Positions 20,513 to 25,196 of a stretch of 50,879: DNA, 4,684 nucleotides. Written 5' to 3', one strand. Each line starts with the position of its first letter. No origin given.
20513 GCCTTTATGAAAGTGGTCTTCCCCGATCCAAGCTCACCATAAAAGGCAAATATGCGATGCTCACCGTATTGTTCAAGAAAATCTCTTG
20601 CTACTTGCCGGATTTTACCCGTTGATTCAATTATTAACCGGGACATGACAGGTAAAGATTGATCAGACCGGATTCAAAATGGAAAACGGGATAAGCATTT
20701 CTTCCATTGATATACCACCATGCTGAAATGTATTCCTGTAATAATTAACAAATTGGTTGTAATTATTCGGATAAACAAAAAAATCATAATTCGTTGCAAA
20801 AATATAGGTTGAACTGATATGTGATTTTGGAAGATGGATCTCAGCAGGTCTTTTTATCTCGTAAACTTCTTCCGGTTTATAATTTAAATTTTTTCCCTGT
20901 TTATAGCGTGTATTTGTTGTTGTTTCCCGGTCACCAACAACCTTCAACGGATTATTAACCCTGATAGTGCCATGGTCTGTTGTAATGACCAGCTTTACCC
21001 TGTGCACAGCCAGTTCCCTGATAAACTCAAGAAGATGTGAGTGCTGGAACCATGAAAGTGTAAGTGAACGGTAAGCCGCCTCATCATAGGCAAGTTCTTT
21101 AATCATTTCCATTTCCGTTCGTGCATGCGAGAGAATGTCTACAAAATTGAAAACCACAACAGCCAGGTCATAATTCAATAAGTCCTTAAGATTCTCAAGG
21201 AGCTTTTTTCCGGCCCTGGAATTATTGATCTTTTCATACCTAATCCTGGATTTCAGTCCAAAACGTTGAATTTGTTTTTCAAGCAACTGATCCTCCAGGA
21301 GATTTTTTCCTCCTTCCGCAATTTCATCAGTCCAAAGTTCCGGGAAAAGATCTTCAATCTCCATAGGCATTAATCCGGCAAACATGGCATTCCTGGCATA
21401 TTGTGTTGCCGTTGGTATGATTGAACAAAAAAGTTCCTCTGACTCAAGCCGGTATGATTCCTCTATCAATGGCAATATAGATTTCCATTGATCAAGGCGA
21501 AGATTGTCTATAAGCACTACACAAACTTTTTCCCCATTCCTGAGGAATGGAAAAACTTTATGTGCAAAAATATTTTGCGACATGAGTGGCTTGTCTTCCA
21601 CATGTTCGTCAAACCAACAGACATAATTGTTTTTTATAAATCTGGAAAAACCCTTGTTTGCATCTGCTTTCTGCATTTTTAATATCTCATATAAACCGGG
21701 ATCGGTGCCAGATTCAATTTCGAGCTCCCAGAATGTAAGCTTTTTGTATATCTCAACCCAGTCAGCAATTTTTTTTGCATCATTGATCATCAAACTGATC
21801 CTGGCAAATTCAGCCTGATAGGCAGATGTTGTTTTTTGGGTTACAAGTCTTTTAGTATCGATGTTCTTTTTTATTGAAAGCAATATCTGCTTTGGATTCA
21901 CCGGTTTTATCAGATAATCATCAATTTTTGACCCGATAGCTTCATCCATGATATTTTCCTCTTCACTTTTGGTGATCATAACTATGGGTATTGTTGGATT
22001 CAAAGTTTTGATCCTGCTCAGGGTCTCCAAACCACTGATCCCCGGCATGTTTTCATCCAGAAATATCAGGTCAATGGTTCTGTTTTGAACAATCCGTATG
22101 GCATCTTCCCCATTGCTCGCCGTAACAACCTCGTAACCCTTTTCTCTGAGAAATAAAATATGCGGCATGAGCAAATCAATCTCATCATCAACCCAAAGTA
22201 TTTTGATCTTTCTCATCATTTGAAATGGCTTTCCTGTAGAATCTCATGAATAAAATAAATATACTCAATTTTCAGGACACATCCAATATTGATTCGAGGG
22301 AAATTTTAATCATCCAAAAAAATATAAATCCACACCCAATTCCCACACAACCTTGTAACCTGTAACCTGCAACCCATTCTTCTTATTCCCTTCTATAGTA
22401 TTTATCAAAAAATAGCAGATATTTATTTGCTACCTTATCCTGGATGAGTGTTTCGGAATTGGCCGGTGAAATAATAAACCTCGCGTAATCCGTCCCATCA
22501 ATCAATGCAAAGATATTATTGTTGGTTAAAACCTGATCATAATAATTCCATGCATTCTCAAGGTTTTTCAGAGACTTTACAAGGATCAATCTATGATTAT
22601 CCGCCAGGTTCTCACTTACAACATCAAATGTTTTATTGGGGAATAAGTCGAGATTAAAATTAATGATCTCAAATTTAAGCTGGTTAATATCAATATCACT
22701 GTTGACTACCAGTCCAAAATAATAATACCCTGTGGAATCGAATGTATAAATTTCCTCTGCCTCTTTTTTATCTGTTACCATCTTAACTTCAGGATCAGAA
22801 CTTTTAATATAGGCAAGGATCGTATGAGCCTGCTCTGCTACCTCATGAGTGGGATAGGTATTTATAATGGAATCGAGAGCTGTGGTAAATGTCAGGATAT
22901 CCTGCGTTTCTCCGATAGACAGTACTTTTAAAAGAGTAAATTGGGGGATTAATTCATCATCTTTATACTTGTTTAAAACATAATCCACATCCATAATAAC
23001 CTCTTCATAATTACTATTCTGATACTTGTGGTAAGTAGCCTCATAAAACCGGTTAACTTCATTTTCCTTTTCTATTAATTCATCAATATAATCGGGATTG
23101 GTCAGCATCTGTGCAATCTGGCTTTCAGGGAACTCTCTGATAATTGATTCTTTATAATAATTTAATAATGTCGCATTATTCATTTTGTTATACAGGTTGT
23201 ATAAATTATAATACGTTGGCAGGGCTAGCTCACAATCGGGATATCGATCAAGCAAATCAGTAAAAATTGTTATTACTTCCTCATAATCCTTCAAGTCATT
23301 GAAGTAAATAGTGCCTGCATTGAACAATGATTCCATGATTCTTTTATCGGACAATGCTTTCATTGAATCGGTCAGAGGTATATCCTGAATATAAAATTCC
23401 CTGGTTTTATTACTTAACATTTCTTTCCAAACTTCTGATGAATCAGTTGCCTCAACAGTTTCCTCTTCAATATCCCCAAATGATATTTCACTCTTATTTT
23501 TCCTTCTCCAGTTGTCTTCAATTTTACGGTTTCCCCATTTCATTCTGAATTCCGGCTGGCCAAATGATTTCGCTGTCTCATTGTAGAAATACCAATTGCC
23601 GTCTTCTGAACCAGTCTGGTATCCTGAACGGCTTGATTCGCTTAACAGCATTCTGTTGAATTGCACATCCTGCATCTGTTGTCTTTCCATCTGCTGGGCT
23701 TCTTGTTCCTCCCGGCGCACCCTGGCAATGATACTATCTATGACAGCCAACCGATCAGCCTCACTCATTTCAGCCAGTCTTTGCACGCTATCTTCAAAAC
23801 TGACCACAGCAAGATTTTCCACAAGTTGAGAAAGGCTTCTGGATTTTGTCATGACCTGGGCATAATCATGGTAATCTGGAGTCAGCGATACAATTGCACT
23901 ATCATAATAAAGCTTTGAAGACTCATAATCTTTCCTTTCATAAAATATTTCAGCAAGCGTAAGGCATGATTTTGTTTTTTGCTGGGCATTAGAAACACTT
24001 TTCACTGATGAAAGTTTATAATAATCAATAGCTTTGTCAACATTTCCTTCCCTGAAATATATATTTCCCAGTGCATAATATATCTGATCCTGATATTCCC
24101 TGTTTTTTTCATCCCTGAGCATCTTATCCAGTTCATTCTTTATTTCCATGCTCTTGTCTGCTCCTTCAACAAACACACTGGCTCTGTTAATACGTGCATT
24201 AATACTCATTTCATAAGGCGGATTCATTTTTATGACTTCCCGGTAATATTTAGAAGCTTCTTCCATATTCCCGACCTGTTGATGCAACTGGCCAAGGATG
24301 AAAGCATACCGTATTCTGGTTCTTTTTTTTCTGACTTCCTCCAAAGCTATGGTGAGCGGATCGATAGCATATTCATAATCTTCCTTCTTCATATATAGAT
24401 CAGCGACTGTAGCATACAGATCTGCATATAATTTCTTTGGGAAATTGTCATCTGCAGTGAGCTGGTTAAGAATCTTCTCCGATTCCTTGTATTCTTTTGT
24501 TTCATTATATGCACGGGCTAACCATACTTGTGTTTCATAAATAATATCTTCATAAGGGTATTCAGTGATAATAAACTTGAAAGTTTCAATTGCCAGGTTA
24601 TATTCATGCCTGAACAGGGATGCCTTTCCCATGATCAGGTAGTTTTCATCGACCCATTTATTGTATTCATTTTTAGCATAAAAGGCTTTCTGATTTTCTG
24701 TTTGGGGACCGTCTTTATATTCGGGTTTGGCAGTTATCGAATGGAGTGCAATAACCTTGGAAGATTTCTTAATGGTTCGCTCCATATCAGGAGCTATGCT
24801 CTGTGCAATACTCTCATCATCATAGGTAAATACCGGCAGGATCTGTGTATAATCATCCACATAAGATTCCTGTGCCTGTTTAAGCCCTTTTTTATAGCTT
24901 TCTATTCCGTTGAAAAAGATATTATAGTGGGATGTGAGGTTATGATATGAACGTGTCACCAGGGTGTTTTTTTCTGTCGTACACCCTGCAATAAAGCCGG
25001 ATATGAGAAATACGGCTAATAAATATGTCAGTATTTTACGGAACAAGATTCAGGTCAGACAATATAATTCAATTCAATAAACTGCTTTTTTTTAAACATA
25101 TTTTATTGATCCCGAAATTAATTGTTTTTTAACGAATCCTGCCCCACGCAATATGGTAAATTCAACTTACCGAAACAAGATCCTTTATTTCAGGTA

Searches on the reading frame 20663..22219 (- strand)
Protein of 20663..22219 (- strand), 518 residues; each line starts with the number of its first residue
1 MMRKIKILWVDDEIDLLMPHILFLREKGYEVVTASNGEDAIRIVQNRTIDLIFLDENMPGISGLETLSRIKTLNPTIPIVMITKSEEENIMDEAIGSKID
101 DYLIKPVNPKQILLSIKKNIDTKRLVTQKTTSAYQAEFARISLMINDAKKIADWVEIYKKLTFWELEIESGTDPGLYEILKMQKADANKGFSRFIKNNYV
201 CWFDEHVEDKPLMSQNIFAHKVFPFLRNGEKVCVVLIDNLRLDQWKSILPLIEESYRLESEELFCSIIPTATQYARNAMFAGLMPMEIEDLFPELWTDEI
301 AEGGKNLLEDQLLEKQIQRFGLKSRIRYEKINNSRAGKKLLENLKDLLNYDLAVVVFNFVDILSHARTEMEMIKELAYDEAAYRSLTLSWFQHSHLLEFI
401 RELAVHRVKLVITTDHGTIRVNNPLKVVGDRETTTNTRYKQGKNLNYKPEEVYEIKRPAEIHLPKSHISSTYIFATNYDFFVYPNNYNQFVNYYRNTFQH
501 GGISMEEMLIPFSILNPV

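Call 53: search_protein_families(library=ncbifam, proteins=[window:20663-22219:-], max_evalue=0.00001)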
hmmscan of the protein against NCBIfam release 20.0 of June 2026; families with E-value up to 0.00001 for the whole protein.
window:20663-22219:- (518 aa): 85 families (the best 25 are shown)
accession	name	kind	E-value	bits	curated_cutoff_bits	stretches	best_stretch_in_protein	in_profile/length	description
NF052313.1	T9SS_RR_PorX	equivalog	2.6e-240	798.5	300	1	6-517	2-512/513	T9SS response regulator signal transducer PorX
NF033449.0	BREX_PglZ_3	exception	8.8e-26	90.4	250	1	99-512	247-638/642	BREX-3 system phosphatase PglZ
NF007689.0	PRK10365.1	equivalog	1.2e-19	70.4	760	1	3-141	4-142/441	sigma-54-dependent response regulator transcription factor ZraR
NF053512.1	nitric_RR_NosR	exception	4.8e-19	68.7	400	1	7-130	1-125/422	response regulator c-di-GMP phosphodiesterase, NosR family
NF007005.1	PRK09468.1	equivalog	1.2e-18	67.4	331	1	4-123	3-122/237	osmolarity response regulator transcription factor OmpR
NF047793.1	ResRegPgtA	equivalog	2.6e-18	66.1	650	1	4-130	5-131/414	two-component system response regulator PgtA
NF033117.2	vanR_ACDEGLN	exception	7.1e-18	65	350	1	7-162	1-155/226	VanR-ABDEGLN family response regulator transcription factor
TIGR02154.1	PhoB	equivalog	7.9e-18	64.6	296.2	1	6-127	4-125/226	phosphate regulon transcriptional regulator PhoB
NF007135.0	PRK09581.1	equivalog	1.9e-17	63.3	474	1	6-127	4-127/457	PleD family two-component system response regulator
NF033120.0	vanR_FM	exception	2e-17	63.6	460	1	2-145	1-144/231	vancomycin resistance response regulator transcription factor, VanR-F/VanR-M family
NF012227.0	AdeR_RR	equivalog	8.4e-17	61.4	340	1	5-127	12-133/239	efflux system response regulator transcription factor AdeR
NF007935.0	PRK10651.1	equivalog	2.1e-16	59.8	250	1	30-132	34-136/216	two-component system response regulator NarL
NF008296.0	PRK11083.1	equivalog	3.7e-16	59.2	273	1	3-166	2-159/228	two-component system response regulator CreB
NF053854.1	RespRegPhoBBctds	equivalog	3.8e-16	59.1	270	1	7-168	1-163/225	two-component system response regulator PhoB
NF040689.1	MtrAB_MtrA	equivalog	6e-16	58.4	300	1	7-124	1-117/219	MtrAB system response regulator MtrA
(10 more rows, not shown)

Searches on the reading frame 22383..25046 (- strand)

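Call 53: search_protein_families(library=ncbifam, proteins=[window:22383-25046:-], max_evalue=0.00001)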
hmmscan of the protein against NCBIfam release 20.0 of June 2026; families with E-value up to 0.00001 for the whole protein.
window:22383-25046:- (887 aa): 9 families
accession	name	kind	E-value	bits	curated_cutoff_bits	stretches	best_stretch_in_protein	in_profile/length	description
NF052312.1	T9SS_PorW_SprE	equivalog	8e-208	692.5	250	1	17-742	3-715/716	type IX secretion system periplasmic lipoprotein PorW/SprE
TIGR02795.1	tol_pal_ybgF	equivalog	4.2e-19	69.3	90.1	0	143-200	12-69/119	tol-pal system protein YbgF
TIGR03302.1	OM_YfiO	subfamily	7.3e-14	51.8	81.4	0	121-191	23-91/239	outer membrane protein assembly factor BamD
NF008757.0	PRK11788.1-5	equivalog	1.3e-07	31.1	363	0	175-311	146-277/388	lipopolysaccharide assembly protein LapB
NF058541.1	SusR_regulator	equivalog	1.7e-07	30.8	480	1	298-385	180-268/515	SusR family glycan utilization regulator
TIGR02917.1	PEP_TPR_lipo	equivalog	4.5e-07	28.1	312.2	0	250-395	198-331/899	XrtA/PEP-CTERM system TPR-repeat protein PrsT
TIGR00540.1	TPR_hemY_coli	hypoth_equivalog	2e-06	26.8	142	0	175-286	266-363/385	heme biosynthesis-associated TPR protein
NF008755.0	PRK11788.1-3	equivalog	4.9e-06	26.1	430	0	173-322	144-288/388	lipopolysaccharide assembly protein LapB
TIGR02521.1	type_IV_pilW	equivalog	6.8e-06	25.8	154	1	207-382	30-193/234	type IV pilus biogenesis/stability protein PilW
